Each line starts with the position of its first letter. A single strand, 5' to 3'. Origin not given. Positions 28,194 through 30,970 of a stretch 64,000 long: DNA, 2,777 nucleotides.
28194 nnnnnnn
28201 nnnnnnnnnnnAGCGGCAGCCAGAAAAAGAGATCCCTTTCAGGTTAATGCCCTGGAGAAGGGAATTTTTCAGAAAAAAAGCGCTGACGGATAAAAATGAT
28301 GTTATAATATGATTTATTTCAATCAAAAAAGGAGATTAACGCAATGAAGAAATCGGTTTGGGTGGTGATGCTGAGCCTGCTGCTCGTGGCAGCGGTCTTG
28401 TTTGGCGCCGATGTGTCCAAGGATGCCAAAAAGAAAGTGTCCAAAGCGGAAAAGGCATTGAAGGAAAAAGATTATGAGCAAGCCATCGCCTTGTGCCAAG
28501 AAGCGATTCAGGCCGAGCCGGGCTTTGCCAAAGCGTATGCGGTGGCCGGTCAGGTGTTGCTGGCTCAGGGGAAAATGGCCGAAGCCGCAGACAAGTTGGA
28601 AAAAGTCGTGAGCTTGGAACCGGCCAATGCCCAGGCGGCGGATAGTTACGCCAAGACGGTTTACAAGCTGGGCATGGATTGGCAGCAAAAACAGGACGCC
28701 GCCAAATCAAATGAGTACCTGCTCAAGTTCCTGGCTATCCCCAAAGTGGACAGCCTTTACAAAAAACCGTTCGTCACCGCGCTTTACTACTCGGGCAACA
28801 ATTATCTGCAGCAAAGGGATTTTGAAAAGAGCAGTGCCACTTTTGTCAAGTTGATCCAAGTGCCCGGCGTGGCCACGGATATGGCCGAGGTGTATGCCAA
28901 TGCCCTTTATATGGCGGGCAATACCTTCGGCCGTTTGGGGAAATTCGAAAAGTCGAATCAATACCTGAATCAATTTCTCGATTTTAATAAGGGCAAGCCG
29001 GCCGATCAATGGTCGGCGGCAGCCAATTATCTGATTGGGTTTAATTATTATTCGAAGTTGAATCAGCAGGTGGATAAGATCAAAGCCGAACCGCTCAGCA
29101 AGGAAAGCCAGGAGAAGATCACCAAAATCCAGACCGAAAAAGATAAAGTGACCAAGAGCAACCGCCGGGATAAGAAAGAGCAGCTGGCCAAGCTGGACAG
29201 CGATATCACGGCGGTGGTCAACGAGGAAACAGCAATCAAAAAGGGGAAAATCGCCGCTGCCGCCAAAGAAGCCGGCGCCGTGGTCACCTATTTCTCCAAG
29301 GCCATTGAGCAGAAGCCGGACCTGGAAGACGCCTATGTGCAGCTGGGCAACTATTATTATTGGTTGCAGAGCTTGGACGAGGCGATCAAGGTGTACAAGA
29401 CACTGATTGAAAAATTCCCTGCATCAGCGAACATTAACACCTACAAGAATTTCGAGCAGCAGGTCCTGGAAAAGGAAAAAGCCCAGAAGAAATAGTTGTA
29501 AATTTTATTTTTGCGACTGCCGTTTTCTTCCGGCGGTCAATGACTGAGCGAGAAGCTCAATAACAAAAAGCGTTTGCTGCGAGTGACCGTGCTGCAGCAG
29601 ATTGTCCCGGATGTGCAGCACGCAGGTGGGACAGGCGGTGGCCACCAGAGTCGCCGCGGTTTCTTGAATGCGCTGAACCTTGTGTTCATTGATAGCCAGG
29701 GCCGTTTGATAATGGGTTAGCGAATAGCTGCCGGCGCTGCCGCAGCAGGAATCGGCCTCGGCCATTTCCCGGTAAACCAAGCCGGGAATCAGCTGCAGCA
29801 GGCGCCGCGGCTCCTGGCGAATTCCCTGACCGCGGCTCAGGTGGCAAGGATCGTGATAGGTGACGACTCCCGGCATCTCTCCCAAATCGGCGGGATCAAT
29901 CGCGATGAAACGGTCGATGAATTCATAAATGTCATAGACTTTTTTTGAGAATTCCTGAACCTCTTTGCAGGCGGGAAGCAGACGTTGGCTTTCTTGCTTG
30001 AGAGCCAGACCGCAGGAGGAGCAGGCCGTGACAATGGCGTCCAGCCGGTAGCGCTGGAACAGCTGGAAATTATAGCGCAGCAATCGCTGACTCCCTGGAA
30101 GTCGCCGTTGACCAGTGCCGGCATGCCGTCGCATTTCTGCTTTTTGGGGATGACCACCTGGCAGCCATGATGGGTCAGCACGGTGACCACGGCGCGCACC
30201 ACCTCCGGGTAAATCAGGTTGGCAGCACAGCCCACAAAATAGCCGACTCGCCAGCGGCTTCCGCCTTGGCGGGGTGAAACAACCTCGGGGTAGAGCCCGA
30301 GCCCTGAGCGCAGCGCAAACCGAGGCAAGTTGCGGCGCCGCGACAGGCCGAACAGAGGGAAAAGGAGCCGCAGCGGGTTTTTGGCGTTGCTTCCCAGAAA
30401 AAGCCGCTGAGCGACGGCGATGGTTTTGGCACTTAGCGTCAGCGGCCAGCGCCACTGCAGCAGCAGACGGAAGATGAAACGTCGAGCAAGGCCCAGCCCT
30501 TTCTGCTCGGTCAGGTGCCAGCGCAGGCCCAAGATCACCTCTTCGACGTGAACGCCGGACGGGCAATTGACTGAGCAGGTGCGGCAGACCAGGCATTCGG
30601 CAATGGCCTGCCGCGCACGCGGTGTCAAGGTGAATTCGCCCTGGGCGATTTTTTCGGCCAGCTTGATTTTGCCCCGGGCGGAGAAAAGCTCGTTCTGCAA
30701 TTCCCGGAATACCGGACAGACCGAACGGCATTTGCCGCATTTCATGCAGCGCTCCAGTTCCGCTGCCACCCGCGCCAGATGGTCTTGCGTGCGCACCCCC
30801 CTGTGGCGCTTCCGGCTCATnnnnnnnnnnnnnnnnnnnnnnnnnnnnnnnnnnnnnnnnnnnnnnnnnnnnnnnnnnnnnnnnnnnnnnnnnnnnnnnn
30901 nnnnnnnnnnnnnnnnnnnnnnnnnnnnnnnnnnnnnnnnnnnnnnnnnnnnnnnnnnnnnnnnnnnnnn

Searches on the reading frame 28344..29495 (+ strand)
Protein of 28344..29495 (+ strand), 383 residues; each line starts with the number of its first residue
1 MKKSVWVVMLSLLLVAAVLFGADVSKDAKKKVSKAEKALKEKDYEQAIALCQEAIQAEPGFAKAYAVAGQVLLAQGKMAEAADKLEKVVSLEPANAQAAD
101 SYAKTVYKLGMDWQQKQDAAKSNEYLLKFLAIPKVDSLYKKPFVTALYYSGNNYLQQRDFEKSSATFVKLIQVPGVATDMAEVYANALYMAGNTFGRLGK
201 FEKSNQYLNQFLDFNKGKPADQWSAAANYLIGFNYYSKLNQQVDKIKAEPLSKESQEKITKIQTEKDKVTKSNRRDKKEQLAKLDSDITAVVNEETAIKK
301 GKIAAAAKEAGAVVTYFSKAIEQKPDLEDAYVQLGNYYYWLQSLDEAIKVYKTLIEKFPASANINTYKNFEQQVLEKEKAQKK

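Call 48: find_encoding_contigs(protein=window:28344-29495:+, flank=10000, max_places=10)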
Protein window:28344-29495:+ (383 aa): 1 contig read that carries it; 1 place shown.
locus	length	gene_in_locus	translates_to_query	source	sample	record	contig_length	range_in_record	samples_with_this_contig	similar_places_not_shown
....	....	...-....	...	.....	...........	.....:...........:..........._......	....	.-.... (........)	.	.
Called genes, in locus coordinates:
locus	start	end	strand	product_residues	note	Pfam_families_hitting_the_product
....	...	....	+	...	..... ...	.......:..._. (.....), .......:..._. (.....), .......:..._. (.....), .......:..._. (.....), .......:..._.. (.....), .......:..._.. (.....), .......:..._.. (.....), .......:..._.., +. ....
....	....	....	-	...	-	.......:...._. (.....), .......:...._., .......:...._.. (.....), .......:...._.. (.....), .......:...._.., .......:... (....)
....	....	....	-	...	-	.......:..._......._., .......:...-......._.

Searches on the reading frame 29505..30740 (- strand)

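Call 30: search_protein_families(library=pfam, proteins=[window:29505-30740:-], max_evalue=0.001)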
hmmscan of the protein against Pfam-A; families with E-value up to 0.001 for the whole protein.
window:29505-30740:- (411 aa): 1 family
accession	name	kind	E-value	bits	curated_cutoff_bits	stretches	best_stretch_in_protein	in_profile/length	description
PF02754.22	CCG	-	5.8e-25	87.6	20.6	1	293-378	1-85/85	Cysteine-rich domain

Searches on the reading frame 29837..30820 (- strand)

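Call 30: search_protein_families(library=pfam, proteins=[window:29837-30820:-], max_evalue=0.001)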
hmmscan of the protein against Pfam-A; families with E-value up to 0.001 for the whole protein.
window:29837-30820:- (327 aa): 10 families
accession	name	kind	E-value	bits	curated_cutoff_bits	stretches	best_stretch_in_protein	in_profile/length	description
PF13183.11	Fer4_8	-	3.2e-13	50.4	27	1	21-90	1-68/68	4Fe-4S dicluster domain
PF13237.11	Fer4_10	-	4.7e-08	33.3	25.5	1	20-37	4-21/53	4Fe-4S dicluster domain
PF13534.11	Fer4_17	-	6.5e-08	33.5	22.2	1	24-90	1-60/61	4Fe-4S dicluster domain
PF02754.22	CCG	-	2.9e-06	27.7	20.6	1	192-241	1-51/85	Cysteine-rich domain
PF13187.11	Fer4_9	-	4e-06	27.2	27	0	20-36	32-48/52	4Fe-4S dicluster domain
PF13484.11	Fer4_16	-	2.2e-05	25.6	30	1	24-88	1-65/66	4Fe-4S double cluster binding domain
PF12838.12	Fer4_7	-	7.4e-05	23.6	27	1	24-90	1-52/52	4Fe-4S dicluster domain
PF12797.12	Fer4_2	-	0.00013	22.2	24.5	1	18-37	3-22/22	4Fe-4S binding domain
PF14697.11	Fer4_21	-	0.00021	21.8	35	0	21-37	37-53/59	4Fe-4S dicluster domain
PF13746.11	Fer4_18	-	0.00046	20.8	27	0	59-93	44-78/114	4Fe-4S dicluster domain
